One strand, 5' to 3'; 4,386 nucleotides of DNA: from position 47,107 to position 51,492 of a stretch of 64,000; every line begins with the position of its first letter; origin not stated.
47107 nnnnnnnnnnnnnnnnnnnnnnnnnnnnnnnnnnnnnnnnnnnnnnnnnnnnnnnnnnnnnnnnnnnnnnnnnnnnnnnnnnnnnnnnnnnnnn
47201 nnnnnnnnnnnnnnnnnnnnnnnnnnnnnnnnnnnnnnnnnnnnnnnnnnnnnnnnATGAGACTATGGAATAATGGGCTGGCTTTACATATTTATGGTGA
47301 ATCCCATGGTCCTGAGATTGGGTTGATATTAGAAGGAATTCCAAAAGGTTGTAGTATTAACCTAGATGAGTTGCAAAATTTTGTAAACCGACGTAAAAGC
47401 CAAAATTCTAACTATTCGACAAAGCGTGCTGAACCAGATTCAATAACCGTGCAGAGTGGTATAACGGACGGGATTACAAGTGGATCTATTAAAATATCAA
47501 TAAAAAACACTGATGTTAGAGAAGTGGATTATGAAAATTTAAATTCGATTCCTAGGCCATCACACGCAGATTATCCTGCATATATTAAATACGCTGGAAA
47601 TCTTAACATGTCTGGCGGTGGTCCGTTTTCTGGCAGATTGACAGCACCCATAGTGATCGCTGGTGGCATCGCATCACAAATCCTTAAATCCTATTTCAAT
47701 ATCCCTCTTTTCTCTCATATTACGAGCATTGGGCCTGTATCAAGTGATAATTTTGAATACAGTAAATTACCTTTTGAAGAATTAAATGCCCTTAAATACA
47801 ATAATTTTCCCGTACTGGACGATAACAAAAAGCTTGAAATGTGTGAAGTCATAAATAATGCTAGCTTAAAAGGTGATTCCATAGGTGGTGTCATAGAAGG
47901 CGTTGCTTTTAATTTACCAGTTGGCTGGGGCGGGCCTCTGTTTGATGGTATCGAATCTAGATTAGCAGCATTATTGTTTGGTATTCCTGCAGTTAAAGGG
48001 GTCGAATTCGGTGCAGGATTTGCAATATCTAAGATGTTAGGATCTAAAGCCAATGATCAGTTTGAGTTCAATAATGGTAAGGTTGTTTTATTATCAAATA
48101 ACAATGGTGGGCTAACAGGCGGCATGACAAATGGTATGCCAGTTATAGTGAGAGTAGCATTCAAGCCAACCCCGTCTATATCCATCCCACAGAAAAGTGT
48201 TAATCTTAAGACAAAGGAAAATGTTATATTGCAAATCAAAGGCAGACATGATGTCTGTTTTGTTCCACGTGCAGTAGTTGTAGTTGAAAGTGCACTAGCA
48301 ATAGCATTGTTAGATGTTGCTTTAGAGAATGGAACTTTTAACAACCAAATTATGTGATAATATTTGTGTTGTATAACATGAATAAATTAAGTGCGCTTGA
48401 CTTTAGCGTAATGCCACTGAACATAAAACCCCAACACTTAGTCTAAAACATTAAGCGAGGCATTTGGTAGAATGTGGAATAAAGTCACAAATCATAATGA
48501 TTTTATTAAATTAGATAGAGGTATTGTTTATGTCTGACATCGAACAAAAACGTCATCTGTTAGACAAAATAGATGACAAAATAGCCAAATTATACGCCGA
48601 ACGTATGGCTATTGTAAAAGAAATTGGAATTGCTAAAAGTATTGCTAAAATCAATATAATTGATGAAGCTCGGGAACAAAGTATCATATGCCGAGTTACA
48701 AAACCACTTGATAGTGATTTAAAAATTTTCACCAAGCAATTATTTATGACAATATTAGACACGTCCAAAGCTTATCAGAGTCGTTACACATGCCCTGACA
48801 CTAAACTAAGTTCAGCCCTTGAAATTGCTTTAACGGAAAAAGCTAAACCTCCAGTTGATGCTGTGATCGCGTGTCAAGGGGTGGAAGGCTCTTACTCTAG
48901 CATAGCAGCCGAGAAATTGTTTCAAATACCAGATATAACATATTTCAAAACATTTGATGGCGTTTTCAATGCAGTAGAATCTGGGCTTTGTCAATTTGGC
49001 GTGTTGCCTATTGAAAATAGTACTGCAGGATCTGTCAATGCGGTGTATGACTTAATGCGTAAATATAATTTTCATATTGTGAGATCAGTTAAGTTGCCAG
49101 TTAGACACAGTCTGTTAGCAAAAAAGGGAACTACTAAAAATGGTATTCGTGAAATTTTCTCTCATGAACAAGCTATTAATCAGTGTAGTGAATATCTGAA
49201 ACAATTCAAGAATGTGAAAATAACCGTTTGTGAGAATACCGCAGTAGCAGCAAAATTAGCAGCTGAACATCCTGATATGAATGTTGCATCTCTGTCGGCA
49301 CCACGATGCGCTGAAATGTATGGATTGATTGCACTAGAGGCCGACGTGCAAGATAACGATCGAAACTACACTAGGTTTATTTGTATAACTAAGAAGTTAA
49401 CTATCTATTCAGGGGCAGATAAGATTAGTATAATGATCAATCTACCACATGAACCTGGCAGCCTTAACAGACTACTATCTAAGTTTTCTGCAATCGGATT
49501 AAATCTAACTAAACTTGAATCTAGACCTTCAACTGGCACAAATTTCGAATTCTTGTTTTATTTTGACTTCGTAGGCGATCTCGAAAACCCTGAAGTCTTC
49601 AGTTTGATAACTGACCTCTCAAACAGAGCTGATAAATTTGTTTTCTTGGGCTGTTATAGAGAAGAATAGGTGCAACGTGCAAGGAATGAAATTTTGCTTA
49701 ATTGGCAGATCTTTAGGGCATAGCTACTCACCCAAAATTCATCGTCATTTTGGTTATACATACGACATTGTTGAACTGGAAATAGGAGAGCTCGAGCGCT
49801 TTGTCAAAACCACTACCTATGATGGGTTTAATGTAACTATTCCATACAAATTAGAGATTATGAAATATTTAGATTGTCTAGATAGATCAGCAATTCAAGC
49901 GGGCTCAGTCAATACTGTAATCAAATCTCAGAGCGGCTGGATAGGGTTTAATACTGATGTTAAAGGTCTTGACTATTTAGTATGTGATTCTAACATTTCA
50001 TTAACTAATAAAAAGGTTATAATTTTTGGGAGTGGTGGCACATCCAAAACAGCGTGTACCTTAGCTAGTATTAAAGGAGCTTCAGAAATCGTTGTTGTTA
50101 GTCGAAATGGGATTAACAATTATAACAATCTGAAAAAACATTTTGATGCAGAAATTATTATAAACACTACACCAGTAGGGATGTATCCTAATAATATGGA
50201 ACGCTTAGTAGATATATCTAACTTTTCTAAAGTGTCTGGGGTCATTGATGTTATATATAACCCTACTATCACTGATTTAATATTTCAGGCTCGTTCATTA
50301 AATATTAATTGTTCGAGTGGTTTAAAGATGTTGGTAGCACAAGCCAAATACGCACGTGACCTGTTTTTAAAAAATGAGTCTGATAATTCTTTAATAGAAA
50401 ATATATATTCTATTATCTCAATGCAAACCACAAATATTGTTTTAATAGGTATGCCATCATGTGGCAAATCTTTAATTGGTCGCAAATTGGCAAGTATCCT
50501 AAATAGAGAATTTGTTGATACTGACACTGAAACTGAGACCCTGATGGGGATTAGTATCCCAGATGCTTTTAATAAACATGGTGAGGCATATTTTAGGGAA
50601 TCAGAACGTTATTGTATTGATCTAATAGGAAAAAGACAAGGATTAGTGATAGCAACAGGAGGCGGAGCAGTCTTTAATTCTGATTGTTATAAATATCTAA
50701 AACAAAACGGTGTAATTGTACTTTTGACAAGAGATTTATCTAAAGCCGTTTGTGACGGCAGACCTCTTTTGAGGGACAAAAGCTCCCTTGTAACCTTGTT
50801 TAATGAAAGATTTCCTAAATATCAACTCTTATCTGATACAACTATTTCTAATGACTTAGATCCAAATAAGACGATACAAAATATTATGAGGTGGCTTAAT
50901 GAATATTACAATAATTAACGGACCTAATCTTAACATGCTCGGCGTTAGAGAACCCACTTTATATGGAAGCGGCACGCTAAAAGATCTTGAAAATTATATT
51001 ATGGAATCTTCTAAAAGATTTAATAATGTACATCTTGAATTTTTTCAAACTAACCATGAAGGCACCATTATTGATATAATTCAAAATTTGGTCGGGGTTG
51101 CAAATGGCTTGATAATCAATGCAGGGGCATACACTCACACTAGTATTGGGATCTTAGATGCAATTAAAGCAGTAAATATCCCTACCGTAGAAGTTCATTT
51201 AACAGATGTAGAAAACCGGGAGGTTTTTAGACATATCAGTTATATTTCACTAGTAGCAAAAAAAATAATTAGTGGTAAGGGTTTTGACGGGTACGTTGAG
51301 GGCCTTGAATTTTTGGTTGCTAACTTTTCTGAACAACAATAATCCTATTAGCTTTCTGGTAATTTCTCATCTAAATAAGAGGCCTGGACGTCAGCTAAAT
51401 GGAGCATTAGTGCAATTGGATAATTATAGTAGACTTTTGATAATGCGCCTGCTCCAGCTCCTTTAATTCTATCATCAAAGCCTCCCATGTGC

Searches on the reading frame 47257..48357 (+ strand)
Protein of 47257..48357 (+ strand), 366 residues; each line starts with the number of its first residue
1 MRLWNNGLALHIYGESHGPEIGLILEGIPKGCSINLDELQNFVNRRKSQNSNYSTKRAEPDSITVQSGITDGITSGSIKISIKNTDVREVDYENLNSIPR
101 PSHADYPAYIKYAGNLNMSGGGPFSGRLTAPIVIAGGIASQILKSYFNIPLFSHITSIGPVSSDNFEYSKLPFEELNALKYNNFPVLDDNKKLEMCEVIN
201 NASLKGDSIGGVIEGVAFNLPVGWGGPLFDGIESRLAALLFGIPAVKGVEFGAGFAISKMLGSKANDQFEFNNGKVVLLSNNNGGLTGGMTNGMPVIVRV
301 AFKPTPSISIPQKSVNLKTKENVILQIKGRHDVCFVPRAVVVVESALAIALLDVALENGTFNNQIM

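Call 7: search_protein_families(library=pfam, proteins=[window:47257-48357:+])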
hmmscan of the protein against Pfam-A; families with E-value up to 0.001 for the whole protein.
window:47257-48357:+ (366 aa): 1 family
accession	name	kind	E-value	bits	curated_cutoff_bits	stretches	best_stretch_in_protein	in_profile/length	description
PF01264.26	Chorismate_synt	-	2.1e-111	372.2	27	1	10-356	3-327/327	Chorismate synthase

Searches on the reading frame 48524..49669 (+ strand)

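Call 7: search_protein_families(library=pfam, proteins=[window:48524-49669:+])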
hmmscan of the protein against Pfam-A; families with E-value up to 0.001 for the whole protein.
window:48524-49669:+ (381 aa): 3 families
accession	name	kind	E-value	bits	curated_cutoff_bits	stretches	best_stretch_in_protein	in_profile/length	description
PF00800.23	PDT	-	1.2e-54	185.3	25.2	1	115-291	1-179/181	Prephenate dehydratase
PF01817.26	CM_2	-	6.5e-12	45.9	27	1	10-85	2-79/80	Chorismate mutase type II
PF01842.31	ACT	-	0.00026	21.2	27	1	302-361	2-60/66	ACT domain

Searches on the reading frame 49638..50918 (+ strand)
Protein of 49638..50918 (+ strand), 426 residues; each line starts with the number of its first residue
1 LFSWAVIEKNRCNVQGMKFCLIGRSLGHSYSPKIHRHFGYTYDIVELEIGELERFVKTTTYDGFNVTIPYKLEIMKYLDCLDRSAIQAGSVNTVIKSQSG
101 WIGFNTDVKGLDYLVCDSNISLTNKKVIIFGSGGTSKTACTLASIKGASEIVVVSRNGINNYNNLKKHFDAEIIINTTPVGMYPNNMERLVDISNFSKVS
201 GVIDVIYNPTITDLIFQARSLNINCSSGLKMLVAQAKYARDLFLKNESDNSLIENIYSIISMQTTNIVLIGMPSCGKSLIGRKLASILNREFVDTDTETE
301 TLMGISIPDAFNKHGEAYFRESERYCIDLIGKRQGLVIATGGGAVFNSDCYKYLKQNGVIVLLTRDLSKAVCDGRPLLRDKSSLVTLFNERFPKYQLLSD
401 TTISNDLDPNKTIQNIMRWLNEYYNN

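Call 7: search_protein_families(library=pfam, proteins=[window:49638-50918:+])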
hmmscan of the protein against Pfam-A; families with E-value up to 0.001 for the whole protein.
window:49638-50918:+ (426 aa): 2 families
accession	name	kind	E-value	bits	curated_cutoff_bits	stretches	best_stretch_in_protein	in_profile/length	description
PF01202.28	SKI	-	9.2e-33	114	22.1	1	274-420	2-158/159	Shikimate kinase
PF08501.16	Shikimate_dh_N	-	6.9e-15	55.5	27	1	21-94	1-83/83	Shikimate dehydrogenase substrate binding domain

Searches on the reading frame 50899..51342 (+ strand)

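Call 7: search_protein_families(library=pfam, proteins=[window:50899-51342:+])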
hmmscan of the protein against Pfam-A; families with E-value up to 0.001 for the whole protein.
window:50899-51342:+ (147 aa): 1 family
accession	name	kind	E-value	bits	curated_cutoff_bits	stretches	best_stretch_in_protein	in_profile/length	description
PF01220.24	DHquinase_II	-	8.5e-52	175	23.3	1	2-139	1-137/138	Dehydroquinase class II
